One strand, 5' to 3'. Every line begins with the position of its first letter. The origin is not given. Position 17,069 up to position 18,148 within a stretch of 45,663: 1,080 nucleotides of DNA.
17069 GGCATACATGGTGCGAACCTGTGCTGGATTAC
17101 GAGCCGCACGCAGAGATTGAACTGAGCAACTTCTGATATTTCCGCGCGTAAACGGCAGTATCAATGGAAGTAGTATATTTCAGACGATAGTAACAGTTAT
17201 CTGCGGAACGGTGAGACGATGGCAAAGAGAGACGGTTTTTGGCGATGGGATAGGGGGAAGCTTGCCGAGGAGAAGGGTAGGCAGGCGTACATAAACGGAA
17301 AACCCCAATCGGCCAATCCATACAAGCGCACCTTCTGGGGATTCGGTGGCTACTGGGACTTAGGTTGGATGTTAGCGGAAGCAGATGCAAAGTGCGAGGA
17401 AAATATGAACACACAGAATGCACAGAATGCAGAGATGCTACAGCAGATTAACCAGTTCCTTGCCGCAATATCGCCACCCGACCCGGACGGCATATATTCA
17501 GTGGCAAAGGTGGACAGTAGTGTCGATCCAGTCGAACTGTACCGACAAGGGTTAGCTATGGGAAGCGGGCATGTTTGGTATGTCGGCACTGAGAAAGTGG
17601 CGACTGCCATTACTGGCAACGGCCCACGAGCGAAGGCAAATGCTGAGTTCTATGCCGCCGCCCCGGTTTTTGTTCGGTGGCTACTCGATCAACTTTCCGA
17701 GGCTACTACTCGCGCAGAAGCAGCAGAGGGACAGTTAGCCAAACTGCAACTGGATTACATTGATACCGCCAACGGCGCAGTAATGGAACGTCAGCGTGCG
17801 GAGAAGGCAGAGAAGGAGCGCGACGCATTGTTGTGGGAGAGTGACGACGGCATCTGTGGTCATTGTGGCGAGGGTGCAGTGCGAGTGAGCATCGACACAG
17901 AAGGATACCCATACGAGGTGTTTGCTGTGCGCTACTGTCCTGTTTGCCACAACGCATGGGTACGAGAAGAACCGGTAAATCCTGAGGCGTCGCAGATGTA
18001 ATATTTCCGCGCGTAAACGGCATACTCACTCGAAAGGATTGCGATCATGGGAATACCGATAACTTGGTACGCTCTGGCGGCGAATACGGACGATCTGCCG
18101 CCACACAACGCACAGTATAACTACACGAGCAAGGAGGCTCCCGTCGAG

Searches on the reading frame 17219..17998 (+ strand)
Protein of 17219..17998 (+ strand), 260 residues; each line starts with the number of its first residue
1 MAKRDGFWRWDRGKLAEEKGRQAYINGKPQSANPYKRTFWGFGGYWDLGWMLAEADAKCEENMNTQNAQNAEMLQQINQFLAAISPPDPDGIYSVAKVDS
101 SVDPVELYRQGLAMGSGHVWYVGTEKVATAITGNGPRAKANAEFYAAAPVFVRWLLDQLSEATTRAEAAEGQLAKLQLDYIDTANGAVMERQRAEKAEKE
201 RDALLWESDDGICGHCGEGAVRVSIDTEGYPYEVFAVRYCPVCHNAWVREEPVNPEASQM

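Call 25: search_protein_families(library=pfam, proteins=[window:17219-17998:+], max_evalue=0.01)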
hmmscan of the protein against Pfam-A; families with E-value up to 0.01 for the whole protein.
window:17219-17998:+ (260 aa): 2 families
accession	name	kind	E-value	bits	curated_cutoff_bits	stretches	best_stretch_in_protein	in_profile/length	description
PF04957.18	RMF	-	0.00072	20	27.9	1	11-56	7-51/53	Ribosome modulation factor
PF23137.1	HVO_0758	-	0.0015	18.7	27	1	213-247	23-52/55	HVO_0758 mu-protein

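Call 81: search_protein_families(library=pfam, alignment_id=A6, max_evalue=0.0001)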
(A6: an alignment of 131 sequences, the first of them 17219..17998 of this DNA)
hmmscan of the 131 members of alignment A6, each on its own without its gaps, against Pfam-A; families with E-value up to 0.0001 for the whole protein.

A. member 1, window:17219-17998:+ (260 aa): 0 families

B. families by the number of members that match (of 131 scanned): 39 families (the first 25 are shown)
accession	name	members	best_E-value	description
PF11367.14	Tail_completion_gp17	5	8.7e-16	Tail completion protein gp17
PF04883.17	HK97-gp10_like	4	1.1e-08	Bacteriophage HK97-gp10, putative tail-component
PF13385.13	Laminin_G_3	3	7.6e-19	Concanavalin A-like lectin/glucanases superfamily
PF05065.19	Phage_capsid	2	5.5e-47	Phage capsid family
PF04586.22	Peptidase_S78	2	2.3e-37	Caudovirus prohead serine protease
PF03237.21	Terminase_6N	2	1.7e-26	Terminase large subunit, T4likevirus-type, N-terminal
PF01551.29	Peptidase_M23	2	2.2e-26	Peptidase family M23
PF05521.18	Phage_HCP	2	1.8e-17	Phage head completion protein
PF17289.8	Terminase_6C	2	1.4e-13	Terminase RNaseH-like domain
PF01555.25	N6_N4_Mtase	1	5.1e-55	DNA methylase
PF17164.10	DUF5122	1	1.7e-51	Domain of unknown function (DUF5122) beta-propeller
PF04860.17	Phage_portal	1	1.9e-42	Phage portal protein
PF00589.27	Phage_integrase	1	2e-37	Phage integrase family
PF22769.1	DCD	1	3.5e-32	dCTP deaminase-like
PF23148.1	Gp77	1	1.7e-26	Podophage GP4 fiber-tail adaptor protein gp77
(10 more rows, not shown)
